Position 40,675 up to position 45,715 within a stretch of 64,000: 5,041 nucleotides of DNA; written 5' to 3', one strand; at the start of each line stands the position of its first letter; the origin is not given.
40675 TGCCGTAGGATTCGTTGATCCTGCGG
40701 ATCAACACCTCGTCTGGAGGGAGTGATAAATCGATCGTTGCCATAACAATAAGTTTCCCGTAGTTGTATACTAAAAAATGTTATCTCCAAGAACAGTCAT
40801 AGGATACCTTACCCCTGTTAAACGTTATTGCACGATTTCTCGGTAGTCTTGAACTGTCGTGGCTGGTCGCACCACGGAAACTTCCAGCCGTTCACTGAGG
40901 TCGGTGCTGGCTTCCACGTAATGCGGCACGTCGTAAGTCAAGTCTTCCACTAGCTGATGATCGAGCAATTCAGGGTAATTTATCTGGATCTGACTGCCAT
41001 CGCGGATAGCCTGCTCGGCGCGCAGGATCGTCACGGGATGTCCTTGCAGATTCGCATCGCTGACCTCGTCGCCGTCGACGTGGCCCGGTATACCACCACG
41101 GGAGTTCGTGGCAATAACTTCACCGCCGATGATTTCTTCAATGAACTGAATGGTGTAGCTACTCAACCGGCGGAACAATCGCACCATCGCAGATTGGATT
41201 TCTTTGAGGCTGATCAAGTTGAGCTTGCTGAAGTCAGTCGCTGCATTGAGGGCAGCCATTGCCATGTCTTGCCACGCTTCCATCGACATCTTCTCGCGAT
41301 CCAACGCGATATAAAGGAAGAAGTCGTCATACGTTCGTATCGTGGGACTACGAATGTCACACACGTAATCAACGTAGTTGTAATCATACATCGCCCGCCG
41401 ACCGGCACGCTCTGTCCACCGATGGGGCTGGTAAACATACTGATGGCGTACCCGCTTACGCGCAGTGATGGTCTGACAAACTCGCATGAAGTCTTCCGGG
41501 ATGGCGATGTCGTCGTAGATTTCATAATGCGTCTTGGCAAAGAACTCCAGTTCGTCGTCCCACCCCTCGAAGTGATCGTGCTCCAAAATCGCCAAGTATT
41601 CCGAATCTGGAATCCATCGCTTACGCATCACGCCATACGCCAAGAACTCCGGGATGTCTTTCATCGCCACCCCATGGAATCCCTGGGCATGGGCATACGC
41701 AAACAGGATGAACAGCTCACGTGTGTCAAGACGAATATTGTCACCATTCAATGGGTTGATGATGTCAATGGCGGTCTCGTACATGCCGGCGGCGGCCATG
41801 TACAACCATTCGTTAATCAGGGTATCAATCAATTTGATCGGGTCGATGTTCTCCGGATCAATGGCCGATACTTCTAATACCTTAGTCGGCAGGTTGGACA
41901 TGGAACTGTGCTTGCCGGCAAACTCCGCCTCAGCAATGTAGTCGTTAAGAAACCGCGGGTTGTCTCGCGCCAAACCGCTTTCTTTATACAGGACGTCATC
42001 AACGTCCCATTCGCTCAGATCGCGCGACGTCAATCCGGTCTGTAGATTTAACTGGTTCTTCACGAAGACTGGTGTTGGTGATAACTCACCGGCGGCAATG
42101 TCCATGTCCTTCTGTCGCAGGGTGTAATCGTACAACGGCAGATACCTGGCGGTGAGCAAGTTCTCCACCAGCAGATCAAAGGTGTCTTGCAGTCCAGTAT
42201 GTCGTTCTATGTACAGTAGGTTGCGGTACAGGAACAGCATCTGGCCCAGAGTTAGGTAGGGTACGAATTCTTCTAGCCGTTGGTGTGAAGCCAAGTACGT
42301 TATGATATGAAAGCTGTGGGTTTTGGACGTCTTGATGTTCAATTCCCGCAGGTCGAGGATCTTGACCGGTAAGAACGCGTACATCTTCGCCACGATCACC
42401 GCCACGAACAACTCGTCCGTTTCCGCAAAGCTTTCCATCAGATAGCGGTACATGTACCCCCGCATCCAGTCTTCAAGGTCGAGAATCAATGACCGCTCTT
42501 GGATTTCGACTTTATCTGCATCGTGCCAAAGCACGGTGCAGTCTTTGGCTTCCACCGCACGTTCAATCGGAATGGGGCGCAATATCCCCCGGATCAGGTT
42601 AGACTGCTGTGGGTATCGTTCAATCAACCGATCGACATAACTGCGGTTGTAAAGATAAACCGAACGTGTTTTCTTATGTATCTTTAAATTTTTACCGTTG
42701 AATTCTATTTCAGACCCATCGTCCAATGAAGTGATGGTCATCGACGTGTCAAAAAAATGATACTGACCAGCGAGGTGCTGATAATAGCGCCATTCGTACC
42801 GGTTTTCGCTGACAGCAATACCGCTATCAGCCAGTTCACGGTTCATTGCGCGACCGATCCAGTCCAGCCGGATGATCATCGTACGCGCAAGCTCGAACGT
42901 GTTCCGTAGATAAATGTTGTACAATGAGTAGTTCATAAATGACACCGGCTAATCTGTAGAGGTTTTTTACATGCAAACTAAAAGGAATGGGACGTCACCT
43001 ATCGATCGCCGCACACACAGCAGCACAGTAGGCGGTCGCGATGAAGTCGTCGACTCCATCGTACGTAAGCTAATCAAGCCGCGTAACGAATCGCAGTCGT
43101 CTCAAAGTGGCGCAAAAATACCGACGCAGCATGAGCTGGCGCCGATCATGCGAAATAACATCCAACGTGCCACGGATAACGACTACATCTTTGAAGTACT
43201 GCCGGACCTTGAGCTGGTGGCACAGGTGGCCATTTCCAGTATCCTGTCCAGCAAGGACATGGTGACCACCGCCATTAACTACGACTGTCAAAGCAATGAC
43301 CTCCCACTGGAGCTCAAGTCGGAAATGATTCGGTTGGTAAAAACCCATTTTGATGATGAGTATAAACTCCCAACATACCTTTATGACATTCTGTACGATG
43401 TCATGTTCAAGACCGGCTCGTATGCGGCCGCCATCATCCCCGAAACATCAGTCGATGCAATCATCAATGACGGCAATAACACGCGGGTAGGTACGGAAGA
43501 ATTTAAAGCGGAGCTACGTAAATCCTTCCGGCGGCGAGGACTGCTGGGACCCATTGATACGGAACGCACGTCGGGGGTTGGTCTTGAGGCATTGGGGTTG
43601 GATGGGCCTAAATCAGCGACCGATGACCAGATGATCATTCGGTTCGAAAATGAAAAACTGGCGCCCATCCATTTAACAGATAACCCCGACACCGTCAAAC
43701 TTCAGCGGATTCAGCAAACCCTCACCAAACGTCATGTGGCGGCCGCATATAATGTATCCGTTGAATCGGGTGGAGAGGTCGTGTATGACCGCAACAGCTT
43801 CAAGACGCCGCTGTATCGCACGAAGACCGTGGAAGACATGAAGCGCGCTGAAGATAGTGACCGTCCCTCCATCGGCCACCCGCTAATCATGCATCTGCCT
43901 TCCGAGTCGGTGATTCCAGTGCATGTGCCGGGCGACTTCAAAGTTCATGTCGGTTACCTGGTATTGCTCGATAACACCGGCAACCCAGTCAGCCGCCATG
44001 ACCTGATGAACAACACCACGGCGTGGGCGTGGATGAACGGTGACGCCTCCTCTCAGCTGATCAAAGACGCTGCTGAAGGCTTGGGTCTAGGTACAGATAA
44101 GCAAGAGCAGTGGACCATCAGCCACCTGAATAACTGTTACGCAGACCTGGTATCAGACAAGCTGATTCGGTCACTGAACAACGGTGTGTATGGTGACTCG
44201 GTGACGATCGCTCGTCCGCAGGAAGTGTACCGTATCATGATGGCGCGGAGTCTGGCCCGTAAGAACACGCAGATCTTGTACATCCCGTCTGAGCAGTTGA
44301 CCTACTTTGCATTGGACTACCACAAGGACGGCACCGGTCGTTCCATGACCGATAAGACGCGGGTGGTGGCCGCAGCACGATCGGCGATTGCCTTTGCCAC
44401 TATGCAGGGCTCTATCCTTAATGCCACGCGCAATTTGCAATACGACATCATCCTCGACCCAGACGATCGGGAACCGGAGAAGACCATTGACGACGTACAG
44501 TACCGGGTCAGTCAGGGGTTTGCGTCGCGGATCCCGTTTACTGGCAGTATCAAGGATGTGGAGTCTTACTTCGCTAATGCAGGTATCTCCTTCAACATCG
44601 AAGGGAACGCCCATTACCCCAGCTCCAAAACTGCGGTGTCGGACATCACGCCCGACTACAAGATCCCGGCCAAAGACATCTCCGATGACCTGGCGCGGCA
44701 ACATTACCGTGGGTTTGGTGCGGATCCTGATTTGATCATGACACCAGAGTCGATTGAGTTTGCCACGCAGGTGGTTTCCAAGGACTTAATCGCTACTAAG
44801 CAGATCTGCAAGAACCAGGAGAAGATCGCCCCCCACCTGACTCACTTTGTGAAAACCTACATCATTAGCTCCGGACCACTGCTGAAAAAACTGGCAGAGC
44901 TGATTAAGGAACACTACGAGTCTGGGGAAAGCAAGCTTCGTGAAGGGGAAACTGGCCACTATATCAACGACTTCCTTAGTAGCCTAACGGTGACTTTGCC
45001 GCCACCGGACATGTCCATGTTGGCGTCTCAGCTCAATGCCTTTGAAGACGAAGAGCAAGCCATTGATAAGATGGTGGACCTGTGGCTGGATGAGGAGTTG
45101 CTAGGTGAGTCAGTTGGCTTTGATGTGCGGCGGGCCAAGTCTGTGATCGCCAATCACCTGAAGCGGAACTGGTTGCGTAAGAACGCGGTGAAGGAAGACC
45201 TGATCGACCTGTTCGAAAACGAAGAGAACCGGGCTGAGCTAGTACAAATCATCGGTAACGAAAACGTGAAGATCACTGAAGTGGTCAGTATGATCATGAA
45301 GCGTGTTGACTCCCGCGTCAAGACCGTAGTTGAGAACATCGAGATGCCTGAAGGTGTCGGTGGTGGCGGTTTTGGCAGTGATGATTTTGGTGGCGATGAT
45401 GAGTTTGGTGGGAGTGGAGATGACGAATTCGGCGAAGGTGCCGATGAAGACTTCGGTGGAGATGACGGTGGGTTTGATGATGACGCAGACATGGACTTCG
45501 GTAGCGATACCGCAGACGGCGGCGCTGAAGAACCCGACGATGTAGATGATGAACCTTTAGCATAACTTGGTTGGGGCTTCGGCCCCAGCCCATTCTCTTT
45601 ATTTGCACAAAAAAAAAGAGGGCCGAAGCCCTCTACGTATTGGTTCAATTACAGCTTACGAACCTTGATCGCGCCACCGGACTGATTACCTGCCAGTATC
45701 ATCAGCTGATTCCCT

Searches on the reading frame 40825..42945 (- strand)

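Call 83: search_protein_families(library=phrogs, proteins=[window:40825-42945:-], max_evalue=0.00001)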
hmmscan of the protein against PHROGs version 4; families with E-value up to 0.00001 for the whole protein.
window:40825-42945:- (706 aa): 1 family
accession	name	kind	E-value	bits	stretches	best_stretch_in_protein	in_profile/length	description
phrog_3222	-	unknown function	1.9e-218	728.4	1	8-662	5-654/711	-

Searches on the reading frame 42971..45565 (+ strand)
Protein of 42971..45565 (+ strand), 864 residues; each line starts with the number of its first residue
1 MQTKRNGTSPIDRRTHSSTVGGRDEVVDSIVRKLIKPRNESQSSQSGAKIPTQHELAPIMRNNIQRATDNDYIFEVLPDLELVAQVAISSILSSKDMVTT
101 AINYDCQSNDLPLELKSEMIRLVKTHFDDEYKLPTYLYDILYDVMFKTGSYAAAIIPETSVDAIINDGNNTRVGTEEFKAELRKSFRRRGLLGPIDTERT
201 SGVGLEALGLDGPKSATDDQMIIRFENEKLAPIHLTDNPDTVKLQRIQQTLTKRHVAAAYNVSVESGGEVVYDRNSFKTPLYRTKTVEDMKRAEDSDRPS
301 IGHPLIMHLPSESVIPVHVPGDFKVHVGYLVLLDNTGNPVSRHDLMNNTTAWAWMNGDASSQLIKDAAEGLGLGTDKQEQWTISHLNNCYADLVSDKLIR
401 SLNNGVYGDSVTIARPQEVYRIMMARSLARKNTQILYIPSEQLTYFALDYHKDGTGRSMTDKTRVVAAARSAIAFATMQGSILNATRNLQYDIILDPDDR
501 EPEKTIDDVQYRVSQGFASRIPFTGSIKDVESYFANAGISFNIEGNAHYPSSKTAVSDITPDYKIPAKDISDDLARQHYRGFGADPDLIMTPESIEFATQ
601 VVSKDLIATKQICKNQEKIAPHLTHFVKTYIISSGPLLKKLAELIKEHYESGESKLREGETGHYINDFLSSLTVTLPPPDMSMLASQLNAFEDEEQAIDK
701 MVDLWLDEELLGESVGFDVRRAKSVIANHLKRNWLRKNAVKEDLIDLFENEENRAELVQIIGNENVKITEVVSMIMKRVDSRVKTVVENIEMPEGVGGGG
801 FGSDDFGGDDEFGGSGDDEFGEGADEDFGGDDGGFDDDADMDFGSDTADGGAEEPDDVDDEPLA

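Call 83: search_protein_families(library=phrogs, proteins=[window:42971-45565:+], max_evalue=0.00001)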
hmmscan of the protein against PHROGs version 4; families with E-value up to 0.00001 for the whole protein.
window:42971-45565:+ (864 aa): 1 family
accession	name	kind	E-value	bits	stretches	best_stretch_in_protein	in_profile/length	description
phrog_3004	-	head and packaging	1.6e-226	755.9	1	15-859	14-918/931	virion structural protein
